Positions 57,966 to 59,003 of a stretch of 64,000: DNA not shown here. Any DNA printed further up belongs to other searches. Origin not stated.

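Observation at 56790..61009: Compact coenzyme F420 neighbourhood: DMT transporter-cofC-cofE-cofD-PPOX operon, convergent fgd, adjacent Ddn-like reductase; CofE is the short single-domain type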

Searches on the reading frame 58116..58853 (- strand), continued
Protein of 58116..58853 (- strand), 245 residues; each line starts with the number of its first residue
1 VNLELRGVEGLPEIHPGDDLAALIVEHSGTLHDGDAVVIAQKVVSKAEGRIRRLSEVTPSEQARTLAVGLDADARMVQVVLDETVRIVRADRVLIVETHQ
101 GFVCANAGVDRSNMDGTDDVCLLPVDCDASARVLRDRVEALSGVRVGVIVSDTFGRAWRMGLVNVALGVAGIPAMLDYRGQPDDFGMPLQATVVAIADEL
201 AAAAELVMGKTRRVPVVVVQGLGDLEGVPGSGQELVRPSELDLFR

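Call 10: find_related_loci(query=window:58116-58853:-, collection=genome_contigs, flank=10000)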
Query window:58116-58853:- (245 aa) in genome_contigs; peptide patterns used: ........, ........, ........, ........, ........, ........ (x = any residue, [..] = any of these).
600 stretches matched a pattern (row limit reached: there are more); 561 encode a relative of the query (tblastn E <= 1e-3); the best 80 are kept; 80 distinct loci.
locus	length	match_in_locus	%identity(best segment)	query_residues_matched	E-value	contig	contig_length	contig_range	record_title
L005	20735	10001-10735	90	1-245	4e-129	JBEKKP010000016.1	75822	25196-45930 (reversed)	MAG: Candidatus Dormibacteria bacterium isolate SPRUCE 34 SPRUCE_34_16, whole genome shotgun sequence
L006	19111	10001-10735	81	1-245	3e-118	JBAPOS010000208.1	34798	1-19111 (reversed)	MAG: Candidatus Dormiibacterota bacterium isolate MFD03341_ilm_asm_bin34 k127_165140, whole genome shotgun sequence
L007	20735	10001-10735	84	1-245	2e-116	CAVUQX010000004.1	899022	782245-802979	MAG: Candidatus Dormibacteraeota bacterium isolate MFD00731.bin.2.74 genome assembly, contig: contig_52533, whole genome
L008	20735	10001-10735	82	1-245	2e-114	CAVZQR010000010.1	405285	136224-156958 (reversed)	MAG: Candidatus Dormibacteraeota bacterium isolate MFD05705.bin.2.71 genome assembly, contig: contig_26544, whole genome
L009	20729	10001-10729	72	2-245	3e-107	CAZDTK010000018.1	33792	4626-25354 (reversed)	MAG TPA_asm: uncultured Actinomycetes bacterium isolate binchicken_co3_340 genome assembly, contig: NODE_3910_length_337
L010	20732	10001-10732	76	1-244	4e-101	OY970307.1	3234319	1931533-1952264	MAG: Candidatus Dormibacteraeota bacterium isolate MFD04463.bin.c.11 genome assembly, chromosome: 1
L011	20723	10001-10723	65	3-245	2e-94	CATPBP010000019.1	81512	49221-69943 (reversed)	MAG: Candidatus Dormibacteraeota bacterium isolate S106_Bin_1 genome assembly, contig: S106_000000011011, whole genome s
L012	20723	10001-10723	65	3-245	8e-94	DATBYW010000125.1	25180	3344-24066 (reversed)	MAG TPA_asm: Candidatus Dormiibacterota bacterium isolate SMAG_U7603 k141_260196, whole genome shotgun sequence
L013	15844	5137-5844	63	8-245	3e-92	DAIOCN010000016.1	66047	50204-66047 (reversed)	MAG TPA_asm: Candidatus Dormiibacterota bacterium isolate CTOTU41423 NODE_245_length_66047_cov_21.032655, whole genome s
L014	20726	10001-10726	61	3-245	3e-84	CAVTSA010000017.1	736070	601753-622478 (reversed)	MAG: Candidatus Dormibacteraeota bacterium isolate MFD00731.bin.1.225 genome assembly, contig: contig_9958, whole genome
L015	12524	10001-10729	58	1-245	9e-82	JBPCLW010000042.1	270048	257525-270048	MAG: Candidatus Dormibacteria bacterium isolate TH_ant_mag_88 S1Ck127_4024331_flag_1_multi_29.1015_len_270048, whole gen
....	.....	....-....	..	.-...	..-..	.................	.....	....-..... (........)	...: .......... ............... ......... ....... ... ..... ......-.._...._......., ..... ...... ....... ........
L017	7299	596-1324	61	3-245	2e-76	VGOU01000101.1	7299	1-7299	MAG: Chloroflexi bacterium isolate M_DeepCast_50m_m2_054 M_DeepCast_50m_m2_054_Ga0194121_10018727, whole genome shotgun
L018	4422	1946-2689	55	2-245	2e-75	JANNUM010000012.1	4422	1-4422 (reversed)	MAG: Chloroflexota bacterium isolate SOY_30_metabat_212 SOY_30_k141_2453583, whole genome shotgun sequence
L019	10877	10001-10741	52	3-245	5e-74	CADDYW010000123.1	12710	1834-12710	Chloroflexi bacterium isolate 7 genome assembly, contig: NODE_3554_length_12710_cov_17.546054, whole genome shotgun sequ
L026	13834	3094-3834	55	4-245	2e-72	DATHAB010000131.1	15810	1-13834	MAG TPA_asm: Rubrobacteraceae bacterium isolate SMAG_U10679 k141_2362088, whole genome shotgun sequence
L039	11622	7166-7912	52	1-245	2e-70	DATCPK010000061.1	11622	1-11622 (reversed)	MAG TPA_asm: Candidatus Limnocylindria bacterium isolate SMAG_U7225 k141_11421, whole genome shotgun sequence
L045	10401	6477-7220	55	1-245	2e-70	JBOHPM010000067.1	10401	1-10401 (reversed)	MAG: Candidatus Rokuibacteriota bacterium isolate SD8033_metabat2.bin.13 NODE_1535_length_10401_cov_4.074946, whole geno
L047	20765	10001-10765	50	1-245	5e-70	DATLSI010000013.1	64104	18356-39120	MAG TPA_asm: Ktedonobacteraceae bacterium isolate SMAG_U13926 k141_1193597, whole genome shotgun sequence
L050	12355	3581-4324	52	2-245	7e-70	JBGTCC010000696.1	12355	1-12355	MAG: Thermodesulfobacteriota bacterium isolate JTS-RE110 k141_7216519, whole genome shotgun sequence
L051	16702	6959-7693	55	3-245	1e-69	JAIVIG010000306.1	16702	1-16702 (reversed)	MAG: Actinomycetota bacterium isolate MAG54 MTG54_4862, whole genome shotgun sequence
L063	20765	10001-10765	50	1-245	4e-69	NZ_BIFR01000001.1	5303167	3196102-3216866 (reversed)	Tengunoibacter tsumagoiensis strain Uno3 sequence1, whole genome shotgun sequence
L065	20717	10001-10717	56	8-245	3e-69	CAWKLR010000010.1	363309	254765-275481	MAG: uncultured Actinomycetes bacterium isolate MFD08497.bin.2.61 genome assembly, contig: contig_25816, whole genome sh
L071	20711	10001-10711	49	12-244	2e-68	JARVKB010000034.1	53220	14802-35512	MAG: Nitrososphaeria archaeon isolate DRTY6_bin.138 NODE_1772_length_53220_cov_2.78952, whole genome shotgun sequence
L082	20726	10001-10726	54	1-245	2e-67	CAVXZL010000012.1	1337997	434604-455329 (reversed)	MAG: uncultured Actinomycetes bacterium isolate MFD08821.bin.1.92 genome assembly, contig: contig_722, whole genome shot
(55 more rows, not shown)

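Call 29: search_protein_families(library=ncbifam, proteins=[L063:10875-11522:+, L071:12483-13103:-, L045:2686-3951:+, L045:1011-2708:+, L050:4342-5004:+, L026:13233-13834:+, L065:10744-11799:+, L051:7937-8713:+, L082:4718-5947:+, L047:14362-14769:+], max_evalue=0.00001)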
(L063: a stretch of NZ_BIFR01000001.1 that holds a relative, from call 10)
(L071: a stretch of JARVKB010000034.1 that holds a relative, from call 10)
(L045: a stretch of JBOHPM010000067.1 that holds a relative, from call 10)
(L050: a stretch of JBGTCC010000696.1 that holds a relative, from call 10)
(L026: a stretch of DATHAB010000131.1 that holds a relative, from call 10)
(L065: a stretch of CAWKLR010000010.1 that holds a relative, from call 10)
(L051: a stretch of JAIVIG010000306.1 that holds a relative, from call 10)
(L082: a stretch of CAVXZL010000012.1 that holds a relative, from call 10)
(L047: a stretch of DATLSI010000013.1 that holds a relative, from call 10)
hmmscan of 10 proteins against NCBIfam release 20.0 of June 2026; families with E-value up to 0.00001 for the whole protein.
L063:10875-11522:+ (215 aa): 8 families
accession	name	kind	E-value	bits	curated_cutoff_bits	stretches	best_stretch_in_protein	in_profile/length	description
NF009810.0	PRK13294.1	equivalog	3.9e-46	157.9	304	1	23-212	259-447/449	coenzyme F420-0:L-glutamate ligase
TIGR03553.1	F420_FbiB_CTERM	equivalog_domain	1.1e-44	152.6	249.55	1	23-212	4-192/194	F420 biosynthesis protein FbiB, C-terminal domain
TIGR02476.1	BluB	equivalog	3.6e-19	69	150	1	17-199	8-184/205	5,6-dimethylbenzimidazole synthase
NF003768.0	PRK05365.1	equivalog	7.1e-16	58.3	152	1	11-208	7-194/200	malonic semialdehyde reductase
NF008033.1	PRK10765.1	equivalog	3.5e-15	56.1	223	1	99-211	62-176/240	oxygen-insensitive NADPH nitroreductase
NF008275.0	PRK11053.1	equivalog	7.1e-09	35.4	227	1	17-87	2-73/217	oxygen-insensitive NAD(P)H nitroreductase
NF008088.0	PRK10828.1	equivalog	9.2e-08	31.8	183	1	20-176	5-144/183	NAD(P)H nitroreductase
NF047509.1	Rv3131_FMN_oxido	subfamily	1.6e-07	31.1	199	0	44-65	2-23/319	Acg family FMN-binding oxidoreductase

L071:12483-13103:- (206 aa): 8 families
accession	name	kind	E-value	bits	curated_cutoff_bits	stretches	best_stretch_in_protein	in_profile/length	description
NF009810.0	PRK13294.1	equivalog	6.9e-47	160.3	304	1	12-193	259-439/449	coenzyme F420-0:L-glutamate ligase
TIGR03553.1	F420_FbiB_CTERM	equivalog_domain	1.4e-46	158.7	249.55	1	11-192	3-183/194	F420 biosynthesis protein FbiB, C-terminal domain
TIGR02476.1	BluB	equivalog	6.5e-22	77.9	150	1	6-192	8-188/205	5,6-dimethylbenzimidazole synthase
NF008033.1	PRK10765.1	equivalog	2e-11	43.8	223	0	7-67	4-64/240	oxygen-insensitive NADPH nitroreductase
NF047509.1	Rv3131_FMN_oxido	subfamily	3e-11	43.3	199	1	33-63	2-29/319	Acg family FMN-binding oxidoreductase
NF008275.0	PRK11053.1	equivalog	2e-09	37.3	227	1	7-73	3-70/217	oxygen-insensitive NAD(P)H nitroreductase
NF008088.0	PRK10828.1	equivalog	2.3e-09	37.1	183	1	6-170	2-149/183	NAD(P)H nitroreductase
NF005901.0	PRK07877.1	equivalog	2.3e-06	26.1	476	0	18-69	365-415/722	Rv1355c family protein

L045:2686-3951:+ (421 aa): 13 families
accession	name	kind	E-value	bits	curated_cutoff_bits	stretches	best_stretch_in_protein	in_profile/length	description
NF006687.0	PRK09234.1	equivalog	1.6e-147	493.1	1018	1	16-382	474-838/849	bifunctional FO biosynthesis protein CofGH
TIGR03551.1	F420_cofH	equivalog_domain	1.2e-142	474.9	374.1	1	35-380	3-344/345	5-amino-6-(D-ribitylamino)uracil--L-tyrosine 4-hydroxyphenyl transferase CofH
NF005609.0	PRK07360.1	equivalog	8.1e-130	432.9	426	1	22-383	10-370/374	7,8-didemethyl-8-hydroxy-5-deazariboflavin synthase subunit CofH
TIGR00423.1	TIGR00423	subfamily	3e-113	378.2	260.25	1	68-381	1-310/310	CofH family radical SAM protein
TIGR03699.1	menaquin_MqnC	equivalog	1.6e-102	342.8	428.1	1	37-381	7-342/342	cyclic dehypoxanthinyl futalosine synthase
TIGR03700.1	mena_SCO4494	equivalog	4.9e-96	321.7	434.55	1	28-380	6-350/351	aminofutalosine synthase MqnE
NF006277.0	PRK08445.1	equivalog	6.2e-78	262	576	1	45-384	14-348/348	dehypoxanthine futalosine cyclase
NF006276.0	PRK08444.1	equivalog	6.3e-68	229.4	560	1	47-384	24-353/353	aminofutalosine synthase MqnE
NF004580.0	PRK05926.1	equivalog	4.4e-54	184.1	583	1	28-372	23-363/370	hypothetical protein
TIGR03550.1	F420_cofG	equivalog_domain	3.5e-12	46.1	213.35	1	73-128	5-60/322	7,8-didemethyl-8-hydroxy-5-deazariboflavin synthase CofG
NF004884.0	PRK06245.1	equivalog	1.6e-10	40.4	209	1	62-336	5-272/340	7,8-didemethyl-8-hydroxy-5-deazariboflavin synthase subunit CofG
TIGR00433.2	bioB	equivalog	2.4e-07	30.3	225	1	34-127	4-98/307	biotin synthase BioB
TIGR03956.1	rSAM_HydE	equivalog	7.1e-06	25.5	254.6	0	42-148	21-125/340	[FeFe] hydrogenase H-cluster radical SAM maturase HydE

L045:1011-2708:+ (565 aa): 13 families
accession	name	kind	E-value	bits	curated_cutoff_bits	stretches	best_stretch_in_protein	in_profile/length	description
NF006687.0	PRK09234.1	equivalog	5.7e-149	497.8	1018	1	187-558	31-411/849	bifunctional FO biosynthesis protein CofGH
TIGR03550.1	F420_cofG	equivalog_domain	7.3e-136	452.5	213.35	1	223-544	1-320/322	7,8-didemethyl-8-hydroxy-5-deazariboflavin synthase CofG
NF004884.0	PRK06245.1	equivalog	2.5e-124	414.6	209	1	216-552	5-335/340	7,8-didemethyl-8-hydroxy-5-deazariboflavin synthase subunit CofG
TIGR03699.1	menaquin_MqnC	equivalog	3e-23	82.2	428.1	1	187-489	3-300/342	cyclic dehypoxanthinyl futalosine synthase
NF005609.0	PRK07360.1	equivalog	1.7e-22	79.7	426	1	186-488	20-323/374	7,8-didemethyl-8-hydroxy-5-deazariboflavin synthase subunit CofH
TIGR03551.1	F420_cofH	equivalog_domain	2.8e-22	79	374.1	1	187-488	1-300/345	5-amino-6-(D-ribitylamino)uracil--L-tyrosine 4-hydroxyphenyl transferase CofH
TIGR00423.1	TIGR00423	subfamily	2.5e-19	69.7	260.25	1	222-488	1-265/310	CofH family radical SAM protein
TIGR03700.1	mena_SCO4494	equivalog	2.5e-17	62.9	434.55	1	188-459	12-276/351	aminofutalosine synthase MqnE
TIGR00433.2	bioB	equivalog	1.5e-13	50.7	225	1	186-464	2-256/307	biotin synthase BioB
TIGR03957.1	rSAM_HmdB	equivalog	5.9e-11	42.1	320.9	1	370-482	166-274/317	5,10-methenyltetrahydromethanopterin hydrogenase cofactor biosynthesis protein HmdB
NF006277.0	PRK08445.1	equivalog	9.3e-08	31.3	576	1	221-477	37-289/348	dehypoxanthine futalosine cyclase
NF006276.0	PRK08444.1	equivalog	9e-07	28.2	560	0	204-277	27-100/353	aminofutalosine synthase MqnE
TIGR03910.1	pyrrolys_PylB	equivalog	1.3e-06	27.6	348.2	1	201-466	33-275/347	methylornithine synthase PylB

L050:4342-5004:+ (220 aa): 4 families
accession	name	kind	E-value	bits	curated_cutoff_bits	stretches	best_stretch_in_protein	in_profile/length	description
TIGR01915.1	npdG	equivalog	8.4e-50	169.8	149.8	1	5-211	2-220/220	NADPH-dependent F420 reductase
NF006408.0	PRK08655.1-2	equivalog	1.8e-08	33.6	422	1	2-92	5-89/441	prephenate dehydrogenase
NF006409.0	PRK08655.1-3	equivalog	3.2e-07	30.2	310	1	6-125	3-112/290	prephenate dehydrogenase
NF006410.0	PRK08655.1-4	equivalog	9.2e-07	28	498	1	3-97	4-92/446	prephenate dehydrogenase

L026:13233-13834:+ (200 aa): 3 families
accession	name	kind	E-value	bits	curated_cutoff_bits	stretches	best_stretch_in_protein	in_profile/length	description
TIGR03668.1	Rv0121_F420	hypoth_equivalog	3.7e-44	150.2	119.15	1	18-151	4-140/141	TIGR03668 family PPOX class F420-dependent oxidoreductase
TIGR04023.1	PPOX_MSMEG_5819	subfamily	1.2e-11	44.6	85.6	1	15-151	1-113/115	PPOX class F420-dependent oxidoreductase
TIGR03618.1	Rv1155_F420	subfamily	1.2e-08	35.2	79.05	1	21-149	3-126/127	TIGR03618 family F420-dependent PPOX class oxidoreductase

L065:10744-11799:+ (351 aa): 2 families
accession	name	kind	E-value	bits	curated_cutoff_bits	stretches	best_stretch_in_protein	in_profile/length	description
TIGR03328.1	salvage_mtnB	equivalog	2.1e-11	43.7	137.05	1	200-282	19-90/194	methylthioribulose 1-phosphate dehydratase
NF006672.0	PRK09220.1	equivalog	2.3e-10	40.2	226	1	200-284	33-105/209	methylthioribulose 1-phosphate dehydratase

L051:7937-8713:+ (258 aa): 13 families
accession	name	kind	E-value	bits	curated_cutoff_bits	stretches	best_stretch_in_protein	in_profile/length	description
NF002537.0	PRK02090.1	equivalog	3e-73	246.4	154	1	27-248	17-239/244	phosphoadenylyl-sulfate reductase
TIGR00434.1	cysH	subfamily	4.9e-66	222.7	165.1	1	40-247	3-213/214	phosophoadenylyl-sulfate reductase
TIGR02055.1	APS_reductase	subfamily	6e-60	202.4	235.3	1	63-246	5-194/194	adenylylsulfate reductase, thioredoxin dependent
TIGR02057.1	PAPS_reductase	equivalog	2.9e-54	184.3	254.2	1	30-247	5-224/224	phosphoadenosine phosphosulfate reductase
TIGR00424.1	APS_reduc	equivalog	3.4e-34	118.3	553.2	1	30-250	95-326/464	5'-adenylylsulfate reductase, thioredoxin-independent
NF010368.0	PRK13795.1-3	equivalog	7.5e-14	50.9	588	1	52-218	247-417/635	hypothetical protein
NF006351.0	PRK08576.1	equivalog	9.5e-13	47.5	290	1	60-218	243-398/436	hypothetical protein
NF006327.0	PRK08557.1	equivalog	1.2e-10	40.7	366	1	39-218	167-351/415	hypothetical protein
NF003587.0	PRK05253.1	subfamily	4.2e-09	36.1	195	1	78-173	58-150/301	sulfate adenylyltransferase subunit CysD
TIGR02039.1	CysD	subfamily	2.8e-08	33.7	396.6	1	79-174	51-143/294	sulfate adenylyltransferase, small subunit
NF010367.0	PRK13795.1-2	equivalog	3.1e-07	29.2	456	1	51-218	241-412/584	hypothetical protein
NF009214.0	PRK12563.1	equivalog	3.7e-07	29.9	413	1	77-176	72-168/317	sulfate adenylyltransferase subunit CysD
NF010366.0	PRK13795.1-1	equivalog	2.8e-06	25.8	745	1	54-218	268-440/667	hypothetical protein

L082:4718-5947:+ (409 aa): 174 families (the best 25 are shown)
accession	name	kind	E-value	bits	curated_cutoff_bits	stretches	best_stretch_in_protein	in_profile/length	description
NF010065.0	PRK13545.1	equivalog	2.5e-55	188.2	538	1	33-244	28-238/549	teichoic acids export protein ATP-binding subunit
NF050108.1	galactan_ABC_ATP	equivalog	1.4e-52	178.4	400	1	41-242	41-242/244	galactan export ABC transporter ATP-binding subunit Wzt/RfbE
NF010066.0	PRK13546.1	equivalog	1.1e-48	165.9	320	1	10-248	7-242/264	teichoic acids export ABC transporter ATP-binding subunit TagH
TIGR01188.1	drrA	subfamily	7.9e-30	104.2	312.45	1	41-229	5-204/302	daunorubicin resistance ABC transporter, ATP-binding protein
NF010060.0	PRK13537.1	equivalog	7.5e-26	90.7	521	1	29-232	15-229/314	nodulation factor ABC transporter ATP-binding protein NodI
TIGR04521.1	ECF_ATPase_2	equivalog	1.3e-24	86.7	330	2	31-91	7-67/279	energy-coupling factor transporter ATPase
TIGR01166.1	cbiO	subfamily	8.1e-24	84.1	211.8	2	42-91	5-54/190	cobalt ABC transporter, ATP-binding protein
TIGR01288.1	nodI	equivalog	9.1e-23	80.7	424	1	44-240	19-226/303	nodulation factor ABC transporter ATP-binding protein NodI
NF010059.0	PRK13536.1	equivalog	3e-22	78.8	549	1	41-235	55-260/342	nodulation factor ABC transporter ATP-binding protein NodI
NF040873.1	AztA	equivalog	3.4e-22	79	220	1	43-216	6-186/191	zinc ABC transporter ATP-binding protein AztA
TIGR03415.1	ABC_choXWV_ATP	equivalog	7.8e-22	77.7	483.75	1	104-228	119-244/382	choline ABC transporter ATP-binding protein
TIGR04520.1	ECF_ATPase_1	equivalog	1.4e-21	77.1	315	2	41-90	14-63/269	energy-coupling factor transporter ATPase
TIGR00968.1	3a0106s01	subfamily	1.6e-21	77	342.75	1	40-228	11-210/237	sulfate ABC transporter ATP-binding protein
TIGR02769.1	nickel_nikE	equivalog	6.7e-21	74.9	332.55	2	44-90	26-72/265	nickel import ATP-binding protein NikE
TIGR03375.1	type_I_sec_LssB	subfamily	6.9e-21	74.2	693.1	2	41-90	479-528/696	type I secretion system permease/ATPase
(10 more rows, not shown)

L047:14362-14769:+ (135 aa): 3 families
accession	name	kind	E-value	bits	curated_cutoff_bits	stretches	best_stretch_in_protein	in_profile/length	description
TIGR03618.1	Rv1155_F420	subfamily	2.8e-31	108.4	79.05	1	9-132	1-126/127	TIGR03618 family F420-dependent PPOX class oxidoreductase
TIGR03667.1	Rv3369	hypoth_equivalog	5.2e-12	45.8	125.3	1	4-131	2-130/130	TIGR03667 family PPOX class F420-dependent oxidoreductase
TIGR03666.1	Rv2061_F420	subfamily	1.3e-07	31.3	84.9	1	11-87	7-85/132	PPOX class F420-dependent oxidoreductase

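Call 40: find_homologous_proteins(query=A1, max_evalue=1e-10)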
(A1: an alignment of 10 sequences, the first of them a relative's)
Query A1 (10 sequences) (215 aa, profile of the alignment): 6992 proteins with E <= 1e-10 among 8000 candidates; the best 120 are listed.
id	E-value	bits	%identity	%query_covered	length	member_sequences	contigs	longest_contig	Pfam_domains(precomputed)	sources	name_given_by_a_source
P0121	6.5e-99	347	75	100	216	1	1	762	PF00881.30,PF14512.12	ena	-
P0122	7.6e-99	347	76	100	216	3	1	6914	PF00881.30,PF14512.12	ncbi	-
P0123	8.4e-99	347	73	100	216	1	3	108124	PF00881.30,PF14512.12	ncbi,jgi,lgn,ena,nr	ncbi:MAG TPA: nitroreductase family protein [Ktedonobacteraceae bacterium]|nr:nitroreductase family 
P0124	9.9e-99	347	78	97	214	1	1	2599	PF00881.30,PF14512.12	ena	-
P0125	1.1e-98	347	76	100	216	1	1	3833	PF00881.30,PF14512.12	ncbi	-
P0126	1.1e-98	346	76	100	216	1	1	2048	PF00881.30,PF14512.12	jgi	jgi:coenzyme F420-0:L-glutamate ligase/coenzyme F420-1:gamma-L-glutamate ligase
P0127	1.2e-98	346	100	100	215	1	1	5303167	PF00881.30,PF14512.12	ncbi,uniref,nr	ncbi:nitroreductase family protein [Tengunoibacter tsumagoiensis]|uniref:Nitroreductase n=1 Tax=Teng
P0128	1.5e-98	346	74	98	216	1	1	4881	PF00881.30,PF14512.12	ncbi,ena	-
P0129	1.5e-98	346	74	98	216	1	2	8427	PF00881.30,PF14512.12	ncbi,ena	-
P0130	1.8e-98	346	76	100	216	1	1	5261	PF00881.30,PF14512.12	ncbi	-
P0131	1.9e-98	346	75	100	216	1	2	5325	PF00881.30,PF14512.12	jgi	jgi:F420 biosynthesis protein FbiB-like protein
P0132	2.1e-98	346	74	98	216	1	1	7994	PF00881.30,PF14512.12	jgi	jgi:coenzyme F420-0:L-glutamate ligase / coenzyme F420-1:gamma-L-glutamate ligase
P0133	2.3e-98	345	76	100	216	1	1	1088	PF00881.30,PF14512.12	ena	-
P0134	2.4e-98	345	76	100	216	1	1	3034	PF00881.30,PF14512.12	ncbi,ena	-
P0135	2.5e-98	345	76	100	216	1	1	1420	PF00881.30,PF14512.12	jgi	-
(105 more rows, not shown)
